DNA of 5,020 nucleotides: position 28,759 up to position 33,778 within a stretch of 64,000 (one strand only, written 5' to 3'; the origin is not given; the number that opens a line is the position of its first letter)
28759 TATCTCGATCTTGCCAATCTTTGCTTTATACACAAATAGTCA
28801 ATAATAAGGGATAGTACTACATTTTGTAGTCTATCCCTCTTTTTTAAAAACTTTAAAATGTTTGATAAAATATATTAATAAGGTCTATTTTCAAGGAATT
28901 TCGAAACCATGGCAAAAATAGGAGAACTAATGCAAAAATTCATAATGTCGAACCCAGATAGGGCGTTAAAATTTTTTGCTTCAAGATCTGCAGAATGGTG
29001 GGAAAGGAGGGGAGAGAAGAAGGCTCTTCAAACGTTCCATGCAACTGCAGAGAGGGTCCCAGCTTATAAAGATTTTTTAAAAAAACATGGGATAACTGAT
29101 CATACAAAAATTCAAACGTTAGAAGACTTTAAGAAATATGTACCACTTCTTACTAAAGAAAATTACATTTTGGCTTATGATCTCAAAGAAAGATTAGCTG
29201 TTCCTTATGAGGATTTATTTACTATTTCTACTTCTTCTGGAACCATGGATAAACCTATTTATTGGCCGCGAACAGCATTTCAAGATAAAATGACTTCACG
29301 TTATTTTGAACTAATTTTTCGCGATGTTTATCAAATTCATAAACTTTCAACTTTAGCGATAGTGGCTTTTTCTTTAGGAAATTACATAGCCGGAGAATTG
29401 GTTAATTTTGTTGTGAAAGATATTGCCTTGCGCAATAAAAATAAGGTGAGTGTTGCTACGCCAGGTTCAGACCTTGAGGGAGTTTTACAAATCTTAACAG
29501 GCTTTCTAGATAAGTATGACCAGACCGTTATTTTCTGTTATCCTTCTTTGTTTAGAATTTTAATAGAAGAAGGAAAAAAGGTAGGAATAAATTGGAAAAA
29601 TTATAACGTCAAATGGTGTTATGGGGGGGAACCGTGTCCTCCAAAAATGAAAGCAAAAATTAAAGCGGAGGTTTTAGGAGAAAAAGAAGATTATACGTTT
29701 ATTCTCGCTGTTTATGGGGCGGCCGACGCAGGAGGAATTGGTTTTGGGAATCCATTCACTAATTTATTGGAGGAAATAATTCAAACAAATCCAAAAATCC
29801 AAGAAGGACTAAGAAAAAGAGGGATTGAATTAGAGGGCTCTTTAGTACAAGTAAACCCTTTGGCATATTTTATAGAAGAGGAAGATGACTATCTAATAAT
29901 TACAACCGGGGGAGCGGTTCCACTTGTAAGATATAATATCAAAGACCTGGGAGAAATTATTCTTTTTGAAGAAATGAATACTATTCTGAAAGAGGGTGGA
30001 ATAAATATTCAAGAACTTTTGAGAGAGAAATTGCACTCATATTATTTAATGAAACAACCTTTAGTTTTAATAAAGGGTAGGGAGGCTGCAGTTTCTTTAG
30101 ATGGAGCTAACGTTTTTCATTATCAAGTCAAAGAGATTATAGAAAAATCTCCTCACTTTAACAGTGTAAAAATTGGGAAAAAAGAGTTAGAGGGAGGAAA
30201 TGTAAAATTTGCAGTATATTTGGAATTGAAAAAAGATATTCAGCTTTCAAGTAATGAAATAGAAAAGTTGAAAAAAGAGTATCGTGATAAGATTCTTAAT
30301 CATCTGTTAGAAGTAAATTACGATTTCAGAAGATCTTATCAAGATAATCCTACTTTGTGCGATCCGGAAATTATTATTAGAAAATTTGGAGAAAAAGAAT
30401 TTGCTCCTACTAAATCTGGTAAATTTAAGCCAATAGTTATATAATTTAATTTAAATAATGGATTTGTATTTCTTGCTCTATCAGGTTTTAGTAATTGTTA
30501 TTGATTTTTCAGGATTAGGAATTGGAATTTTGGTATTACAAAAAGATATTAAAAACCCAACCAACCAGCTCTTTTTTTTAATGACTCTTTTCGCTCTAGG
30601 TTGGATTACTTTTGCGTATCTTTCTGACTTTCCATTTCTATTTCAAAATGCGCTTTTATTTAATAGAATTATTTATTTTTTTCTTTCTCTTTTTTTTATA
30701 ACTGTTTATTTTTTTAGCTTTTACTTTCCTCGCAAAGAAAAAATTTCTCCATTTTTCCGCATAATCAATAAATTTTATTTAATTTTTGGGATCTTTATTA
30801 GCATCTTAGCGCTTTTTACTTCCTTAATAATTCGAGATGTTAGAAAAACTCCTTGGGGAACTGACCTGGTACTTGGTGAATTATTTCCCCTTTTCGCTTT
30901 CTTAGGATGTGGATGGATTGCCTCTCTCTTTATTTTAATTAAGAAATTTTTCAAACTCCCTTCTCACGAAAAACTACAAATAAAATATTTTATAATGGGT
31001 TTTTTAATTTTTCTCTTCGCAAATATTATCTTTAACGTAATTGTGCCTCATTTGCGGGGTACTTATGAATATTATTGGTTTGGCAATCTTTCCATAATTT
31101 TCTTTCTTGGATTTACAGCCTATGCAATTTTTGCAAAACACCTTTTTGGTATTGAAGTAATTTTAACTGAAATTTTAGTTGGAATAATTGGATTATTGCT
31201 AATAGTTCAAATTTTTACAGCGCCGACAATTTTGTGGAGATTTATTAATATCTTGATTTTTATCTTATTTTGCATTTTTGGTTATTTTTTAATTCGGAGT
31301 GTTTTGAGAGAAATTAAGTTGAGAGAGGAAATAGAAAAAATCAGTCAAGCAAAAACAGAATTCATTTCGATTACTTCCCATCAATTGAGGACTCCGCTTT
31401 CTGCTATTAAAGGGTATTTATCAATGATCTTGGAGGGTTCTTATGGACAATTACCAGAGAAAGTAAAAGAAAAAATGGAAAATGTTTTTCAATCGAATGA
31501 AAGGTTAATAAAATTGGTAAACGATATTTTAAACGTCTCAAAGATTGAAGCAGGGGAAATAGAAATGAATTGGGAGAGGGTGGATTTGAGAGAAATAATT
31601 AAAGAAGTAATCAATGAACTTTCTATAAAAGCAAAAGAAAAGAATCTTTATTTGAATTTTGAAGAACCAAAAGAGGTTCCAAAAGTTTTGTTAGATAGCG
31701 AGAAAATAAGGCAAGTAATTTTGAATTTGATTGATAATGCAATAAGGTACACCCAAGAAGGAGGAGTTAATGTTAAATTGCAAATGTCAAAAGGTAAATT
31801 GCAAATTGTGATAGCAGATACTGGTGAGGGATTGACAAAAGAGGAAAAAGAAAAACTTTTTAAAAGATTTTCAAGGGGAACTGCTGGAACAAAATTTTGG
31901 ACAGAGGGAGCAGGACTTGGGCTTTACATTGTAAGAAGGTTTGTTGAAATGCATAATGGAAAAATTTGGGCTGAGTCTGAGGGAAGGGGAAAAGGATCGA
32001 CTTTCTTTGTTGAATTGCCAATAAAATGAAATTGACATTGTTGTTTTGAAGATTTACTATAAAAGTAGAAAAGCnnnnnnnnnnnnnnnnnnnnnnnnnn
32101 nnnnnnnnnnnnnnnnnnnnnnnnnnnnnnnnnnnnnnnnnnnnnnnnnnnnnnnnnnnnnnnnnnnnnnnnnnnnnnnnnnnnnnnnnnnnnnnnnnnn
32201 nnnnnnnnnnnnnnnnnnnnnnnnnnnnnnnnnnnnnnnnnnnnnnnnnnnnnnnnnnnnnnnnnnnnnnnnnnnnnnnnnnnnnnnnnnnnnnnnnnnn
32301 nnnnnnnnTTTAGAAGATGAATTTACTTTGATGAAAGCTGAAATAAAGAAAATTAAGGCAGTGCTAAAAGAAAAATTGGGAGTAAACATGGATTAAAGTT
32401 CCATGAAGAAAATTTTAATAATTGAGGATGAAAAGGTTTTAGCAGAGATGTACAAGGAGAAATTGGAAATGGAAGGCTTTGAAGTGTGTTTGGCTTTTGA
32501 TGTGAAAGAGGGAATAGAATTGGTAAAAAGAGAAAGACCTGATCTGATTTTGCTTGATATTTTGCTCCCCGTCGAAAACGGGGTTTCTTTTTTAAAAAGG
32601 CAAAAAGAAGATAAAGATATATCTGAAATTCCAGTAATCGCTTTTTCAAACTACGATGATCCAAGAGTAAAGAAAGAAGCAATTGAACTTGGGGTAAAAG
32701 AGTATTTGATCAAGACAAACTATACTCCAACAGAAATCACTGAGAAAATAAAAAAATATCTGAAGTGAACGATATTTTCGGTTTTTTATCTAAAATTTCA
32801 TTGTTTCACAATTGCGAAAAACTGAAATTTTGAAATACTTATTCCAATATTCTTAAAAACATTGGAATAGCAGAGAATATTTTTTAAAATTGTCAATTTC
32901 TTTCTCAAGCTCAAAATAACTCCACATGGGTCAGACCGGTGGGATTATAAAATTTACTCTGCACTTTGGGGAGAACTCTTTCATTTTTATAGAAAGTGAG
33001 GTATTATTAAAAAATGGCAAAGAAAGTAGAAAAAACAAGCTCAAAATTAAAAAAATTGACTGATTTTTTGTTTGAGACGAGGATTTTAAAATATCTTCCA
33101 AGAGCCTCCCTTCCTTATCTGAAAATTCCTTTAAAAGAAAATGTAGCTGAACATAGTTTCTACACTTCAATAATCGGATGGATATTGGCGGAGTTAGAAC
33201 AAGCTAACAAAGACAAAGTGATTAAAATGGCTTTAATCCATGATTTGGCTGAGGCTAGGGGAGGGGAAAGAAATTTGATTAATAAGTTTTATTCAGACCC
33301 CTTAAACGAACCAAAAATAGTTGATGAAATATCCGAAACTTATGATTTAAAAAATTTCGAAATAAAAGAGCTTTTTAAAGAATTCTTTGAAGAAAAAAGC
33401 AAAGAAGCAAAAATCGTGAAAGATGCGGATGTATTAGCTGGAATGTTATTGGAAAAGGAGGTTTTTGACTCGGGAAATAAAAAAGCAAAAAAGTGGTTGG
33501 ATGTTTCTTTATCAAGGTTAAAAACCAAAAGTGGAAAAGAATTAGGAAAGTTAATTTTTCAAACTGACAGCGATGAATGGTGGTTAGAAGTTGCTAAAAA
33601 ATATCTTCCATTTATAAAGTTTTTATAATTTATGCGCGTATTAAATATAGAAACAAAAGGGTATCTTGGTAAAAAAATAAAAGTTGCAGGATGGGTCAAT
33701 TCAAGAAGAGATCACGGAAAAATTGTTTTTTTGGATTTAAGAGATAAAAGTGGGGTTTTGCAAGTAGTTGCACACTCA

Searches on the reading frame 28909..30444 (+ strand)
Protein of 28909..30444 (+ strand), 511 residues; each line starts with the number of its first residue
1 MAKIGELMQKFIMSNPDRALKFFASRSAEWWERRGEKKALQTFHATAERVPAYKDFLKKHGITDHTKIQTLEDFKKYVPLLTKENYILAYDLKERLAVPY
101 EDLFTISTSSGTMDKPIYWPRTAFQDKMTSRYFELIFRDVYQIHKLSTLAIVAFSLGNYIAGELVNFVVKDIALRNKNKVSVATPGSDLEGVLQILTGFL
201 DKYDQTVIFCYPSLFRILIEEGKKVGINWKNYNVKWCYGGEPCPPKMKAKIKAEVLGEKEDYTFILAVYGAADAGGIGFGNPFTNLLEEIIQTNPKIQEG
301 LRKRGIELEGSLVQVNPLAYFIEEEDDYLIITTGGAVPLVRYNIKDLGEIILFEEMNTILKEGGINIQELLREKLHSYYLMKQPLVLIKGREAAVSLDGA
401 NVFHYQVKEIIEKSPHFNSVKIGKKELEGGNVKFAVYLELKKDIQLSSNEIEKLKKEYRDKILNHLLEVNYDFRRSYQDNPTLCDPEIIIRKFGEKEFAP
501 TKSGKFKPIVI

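Call 20: search_protein_families(library=pfam, proteins=[window:28909-30444:+])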
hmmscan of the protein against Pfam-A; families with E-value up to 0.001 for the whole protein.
window:28909-30444:+ (511 aa): 1 family
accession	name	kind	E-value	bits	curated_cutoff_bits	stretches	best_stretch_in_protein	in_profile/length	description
PF00501.34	AMP-binding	-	0.00052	19.4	29.9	1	184-279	238-329/384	AMP-binding enzyme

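Call 49: search_protein_families(library=pfam, proteins=[window:28909-30444:+], max_evalue=0.01)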
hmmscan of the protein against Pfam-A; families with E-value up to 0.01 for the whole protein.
window:28909-30444:+ (511 aa): 1 family
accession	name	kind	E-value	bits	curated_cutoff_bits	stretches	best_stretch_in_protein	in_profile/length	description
PF00501.34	AMP-binding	-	0.00052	19.4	29.9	1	184-279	238-329/384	AMP-binding enzyme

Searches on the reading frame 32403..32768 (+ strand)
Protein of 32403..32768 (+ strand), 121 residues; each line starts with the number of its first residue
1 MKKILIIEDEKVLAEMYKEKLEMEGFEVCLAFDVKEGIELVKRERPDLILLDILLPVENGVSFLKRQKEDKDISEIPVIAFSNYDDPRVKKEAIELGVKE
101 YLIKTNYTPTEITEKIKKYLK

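Call 49: search_protein_families(library=pfam, proteins=[window:32403-32768:+], max_evalue=0.01)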
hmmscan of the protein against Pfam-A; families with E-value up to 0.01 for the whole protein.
window:32403-32768:+ (121 aa): 1 family
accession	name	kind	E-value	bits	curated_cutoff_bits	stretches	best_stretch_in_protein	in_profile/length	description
PF00072.30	Response_reg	-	2.3e-22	79.7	30.2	1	4-116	1-110/111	Response regulator receiver domain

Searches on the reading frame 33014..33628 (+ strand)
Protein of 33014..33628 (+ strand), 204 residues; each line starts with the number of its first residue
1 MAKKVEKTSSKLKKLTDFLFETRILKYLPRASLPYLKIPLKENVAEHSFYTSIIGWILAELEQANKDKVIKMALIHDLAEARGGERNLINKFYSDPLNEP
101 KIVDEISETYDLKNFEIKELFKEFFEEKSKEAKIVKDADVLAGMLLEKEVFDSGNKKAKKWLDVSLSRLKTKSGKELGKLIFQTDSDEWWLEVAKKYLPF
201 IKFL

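Call 20: search_protein_families(library=pfam, proteins=[window:33014-33628:+])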
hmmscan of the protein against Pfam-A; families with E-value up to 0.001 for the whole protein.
window:33014-33628:+ (204 aa): 3 families
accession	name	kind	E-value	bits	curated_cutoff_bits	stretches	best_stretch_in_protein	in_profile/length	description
PF13023.12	HD_3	-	2.6e-22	79.9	22.5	1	25-176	4-160/165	HD domain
PF12917.13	YfbR-like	-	5e-10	39.8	25.9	1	22-170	6-164/182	5'-deoxynucleotidase YfbR-like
PF01966.28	HD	-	2.7e-09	37.8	22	1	44-143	1-115/116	HD domain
